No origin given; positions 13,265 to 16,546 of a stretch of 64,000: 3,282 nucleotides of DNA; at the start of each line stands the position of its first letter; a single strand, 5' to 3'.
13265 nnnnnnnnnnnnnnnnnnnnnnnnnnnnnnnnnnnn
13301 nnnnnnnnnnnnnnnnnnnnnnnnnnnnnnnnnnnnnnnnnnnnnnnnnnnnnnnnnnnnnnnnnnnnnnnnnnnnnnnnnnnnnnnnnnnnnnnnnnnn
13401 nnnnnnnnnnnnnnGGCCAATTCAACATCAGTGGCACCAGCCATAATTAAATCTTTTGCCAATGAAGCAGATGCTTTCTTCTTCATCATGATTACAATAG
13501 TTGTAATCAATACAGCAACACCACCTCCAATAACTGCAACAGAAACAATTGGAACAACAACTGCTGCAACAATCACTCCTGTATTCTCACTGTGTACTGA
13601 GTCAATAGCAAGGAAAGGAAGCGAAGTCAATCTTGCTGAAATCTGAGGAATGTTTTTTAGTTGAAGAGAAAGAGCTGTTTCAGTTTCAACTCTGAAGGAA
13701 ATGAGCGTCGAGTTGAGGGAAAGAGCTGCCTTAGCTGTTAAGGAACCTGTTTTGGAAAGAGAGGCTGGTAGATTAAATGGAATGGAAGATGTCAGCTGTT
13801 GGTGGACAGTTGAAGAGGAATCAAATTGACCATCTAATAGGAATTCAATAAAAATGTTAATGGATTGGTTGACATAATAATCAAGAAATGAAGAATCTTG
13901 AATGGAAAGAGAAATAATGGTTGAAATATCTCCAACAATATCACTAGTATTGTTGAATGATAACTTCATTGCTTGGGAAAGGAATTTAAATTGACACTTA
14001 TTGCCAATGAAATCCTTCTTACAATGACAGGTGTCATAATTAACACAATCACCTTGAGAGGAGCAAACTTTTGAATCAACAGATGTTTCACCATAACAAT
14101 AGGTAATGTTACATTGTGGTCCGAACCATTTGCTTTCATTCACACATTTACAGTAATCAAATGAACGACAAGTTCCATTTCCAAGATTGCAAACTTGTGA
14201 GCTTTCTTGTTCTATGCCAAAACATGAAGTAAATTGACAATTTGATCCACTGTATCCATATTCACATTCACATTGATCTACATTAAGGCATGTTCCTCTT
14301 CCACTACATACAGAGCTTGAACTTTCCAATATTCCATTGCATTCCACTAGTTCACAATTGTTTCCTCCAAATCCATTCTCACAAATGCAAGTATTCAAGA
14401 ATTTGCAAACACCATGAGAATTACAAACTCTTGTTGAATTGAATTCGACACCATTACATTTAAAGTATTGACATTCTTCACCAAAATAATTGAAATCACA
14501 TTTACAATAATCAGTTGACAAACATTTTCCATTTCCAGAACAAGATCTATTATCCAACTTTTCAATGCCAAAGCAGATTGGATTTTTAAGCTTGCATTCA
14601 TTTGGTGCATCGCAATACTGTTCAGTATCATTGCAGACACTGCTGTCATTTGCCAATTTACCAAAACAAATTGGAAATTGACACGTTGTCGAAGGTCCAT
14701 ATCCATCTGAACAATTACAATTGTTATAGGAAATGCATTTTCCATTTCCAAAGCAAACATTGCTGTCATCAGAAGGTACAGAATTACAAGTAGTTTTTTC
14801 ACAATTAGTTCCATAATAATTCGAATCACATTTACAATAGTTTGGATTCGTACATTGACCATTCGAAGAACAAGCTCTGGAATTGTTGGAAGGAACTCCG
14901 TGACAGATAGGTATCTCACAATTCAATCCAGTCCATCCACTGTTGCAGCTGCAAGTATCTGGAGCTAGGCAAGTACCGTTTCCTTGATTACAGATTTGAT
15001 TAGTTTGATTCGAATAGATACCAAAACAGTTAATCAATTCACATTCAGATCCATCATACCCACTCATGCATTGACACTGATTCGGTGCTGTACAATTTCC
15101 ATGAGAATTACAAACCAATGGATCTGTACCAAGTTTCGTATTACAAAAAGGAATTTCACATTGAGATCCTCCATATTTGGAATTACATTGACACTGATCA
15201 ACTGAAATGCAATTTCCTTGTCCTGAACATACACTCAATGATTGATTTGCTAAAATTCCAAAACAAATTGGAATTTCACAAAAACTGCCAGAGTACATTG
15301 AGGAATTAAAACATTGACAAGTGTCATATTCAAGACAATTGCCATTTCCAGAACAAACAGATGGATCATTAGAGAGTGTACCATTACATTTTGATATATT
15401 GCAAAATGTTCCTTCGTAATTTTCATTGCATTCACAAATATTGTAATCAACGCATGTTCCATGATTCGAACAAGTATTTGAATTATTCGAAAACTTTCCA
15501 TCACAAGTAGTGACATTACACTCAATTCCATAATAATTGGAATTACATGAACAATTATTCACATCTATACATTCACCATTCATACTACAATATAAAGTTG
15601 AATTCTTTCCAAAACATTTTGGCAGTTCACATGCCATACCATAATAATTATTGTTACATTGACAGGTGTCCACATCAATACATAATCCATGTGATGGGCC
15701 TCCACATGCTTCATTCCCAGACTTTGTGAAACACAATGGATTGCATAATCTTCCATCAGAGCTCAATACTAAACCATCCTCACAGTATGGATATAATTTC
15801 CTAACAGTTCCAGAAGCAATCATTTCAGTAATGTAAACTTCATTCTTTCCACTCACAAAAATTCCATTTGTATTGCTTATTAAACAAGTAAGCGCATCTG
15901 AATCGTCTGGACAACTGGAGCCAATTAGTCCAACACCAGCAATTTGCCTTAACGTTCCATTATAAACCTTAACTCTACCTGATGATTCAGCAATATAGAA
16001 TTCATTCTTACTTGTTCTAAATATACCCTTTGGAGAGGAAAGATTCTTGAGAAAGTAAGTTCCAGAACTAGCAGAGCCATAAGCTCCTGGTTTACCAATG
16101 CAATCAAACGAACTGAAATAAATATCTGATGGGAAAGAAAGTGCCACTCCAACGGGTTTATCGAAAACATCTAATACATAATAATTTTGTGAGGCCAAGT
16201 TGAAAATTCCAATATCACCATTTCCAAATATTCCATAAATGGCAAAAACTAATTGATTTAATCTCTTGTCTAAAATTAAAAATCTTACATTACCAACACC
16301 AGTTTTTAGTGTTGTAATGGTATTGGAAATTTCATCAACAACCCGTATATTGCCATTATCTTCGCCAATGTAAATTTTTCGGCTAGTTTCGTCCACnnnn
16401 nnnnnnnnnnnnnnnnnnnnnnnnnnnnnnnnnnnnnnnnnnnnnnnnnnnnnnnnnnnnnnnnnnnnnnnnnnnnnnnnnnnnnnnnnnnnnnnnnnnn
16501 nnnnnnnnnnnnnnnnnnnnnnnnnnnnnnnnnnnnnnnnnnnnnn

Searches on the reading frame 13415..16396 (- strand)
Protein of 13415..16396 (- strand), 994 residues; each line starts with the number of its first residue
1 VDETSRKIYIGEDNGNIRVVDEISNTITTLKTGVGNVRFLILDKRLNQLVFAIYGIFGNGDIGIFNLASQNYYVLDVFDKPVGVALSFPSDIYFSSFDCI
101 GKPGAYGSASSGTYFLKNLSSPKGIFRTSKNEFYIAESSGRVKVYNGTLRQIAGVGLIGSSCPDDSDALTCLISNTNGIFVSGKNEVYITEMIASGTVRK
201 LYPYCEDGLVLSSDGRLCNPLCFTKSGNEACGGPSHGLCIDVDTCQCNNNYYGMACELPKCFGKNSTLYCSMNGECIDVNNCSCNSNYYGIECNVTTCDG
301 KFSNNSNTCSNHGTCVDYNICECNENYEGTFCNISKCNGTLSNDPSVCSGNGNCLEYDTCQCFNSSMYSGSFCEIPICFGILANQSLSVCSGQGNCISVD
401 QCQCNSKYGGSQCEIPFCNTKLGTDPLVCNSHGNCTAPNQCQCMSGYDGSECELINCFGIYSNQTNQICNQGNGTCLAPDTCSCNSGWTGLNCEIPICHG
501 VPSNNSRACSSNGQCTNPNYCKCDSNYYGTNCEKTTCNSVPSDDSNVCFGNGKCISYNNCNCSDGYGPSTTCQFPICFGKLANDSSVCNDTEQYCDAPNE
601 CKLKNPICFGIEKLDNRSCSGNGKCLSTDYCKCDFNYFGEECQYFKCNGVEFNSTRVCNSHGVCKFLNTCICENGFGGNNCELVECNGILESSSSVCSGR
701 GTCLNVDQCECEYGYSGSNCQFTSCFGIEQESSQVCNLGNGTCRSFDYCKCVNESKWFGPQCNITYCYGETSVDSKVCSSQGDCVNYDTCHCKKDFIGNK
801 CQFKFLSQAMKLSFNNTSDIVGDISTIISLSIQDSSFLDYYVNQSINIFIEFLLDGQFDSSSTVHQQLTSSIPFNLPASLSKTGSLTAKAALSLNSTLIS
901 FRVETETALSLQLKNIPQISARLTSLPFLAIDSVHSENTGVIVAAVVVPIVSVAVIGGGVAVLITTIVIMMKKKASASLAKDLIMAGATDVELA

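Call 77: search_protein_families(library=pfam, proteins=[window:13415-16396:-], max_evalue=0.001)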
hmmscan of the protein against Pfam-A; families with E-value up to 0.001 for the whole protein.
window:13415-16396:- (994 aa): 7 families
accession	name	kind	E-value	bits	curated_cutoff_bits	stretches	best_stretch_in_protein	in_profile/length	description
PF23106.1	EGF_Teneurin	-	2.3e-42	143.2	24.3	4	472-495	7-29/30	Teneurin-like EGF domain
PF07974.19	EGF_2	-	8.3e-42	141.7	22.1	2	304-332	3-32/32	EGF-like domain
PF25024.1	EGF_TEN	-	3.3e-36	125.5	65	4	429-688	3-226/234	Teneurin EGF domain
PF00008.33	EGF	-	3.8e-10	40.3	21.5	0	305-329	2-30/32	EGF-like domain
PF21795.3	JAG1-like_EGF2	-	3.3e-08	33.8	27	0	312-332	2-22/25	Protein jagged-1-like, atypical EGF2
PF23301.1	EGF_PEAR1L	-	1.8e-05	25.1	37.5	1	431-461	14-44/49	Platelet endothelial aggregation receptor 1-like, EGF domain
PF21700.4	EGF_DL_JAG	-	0.00028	21.3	27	1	473-496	2-25/26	Delta-like/Jagged, EGF-like domain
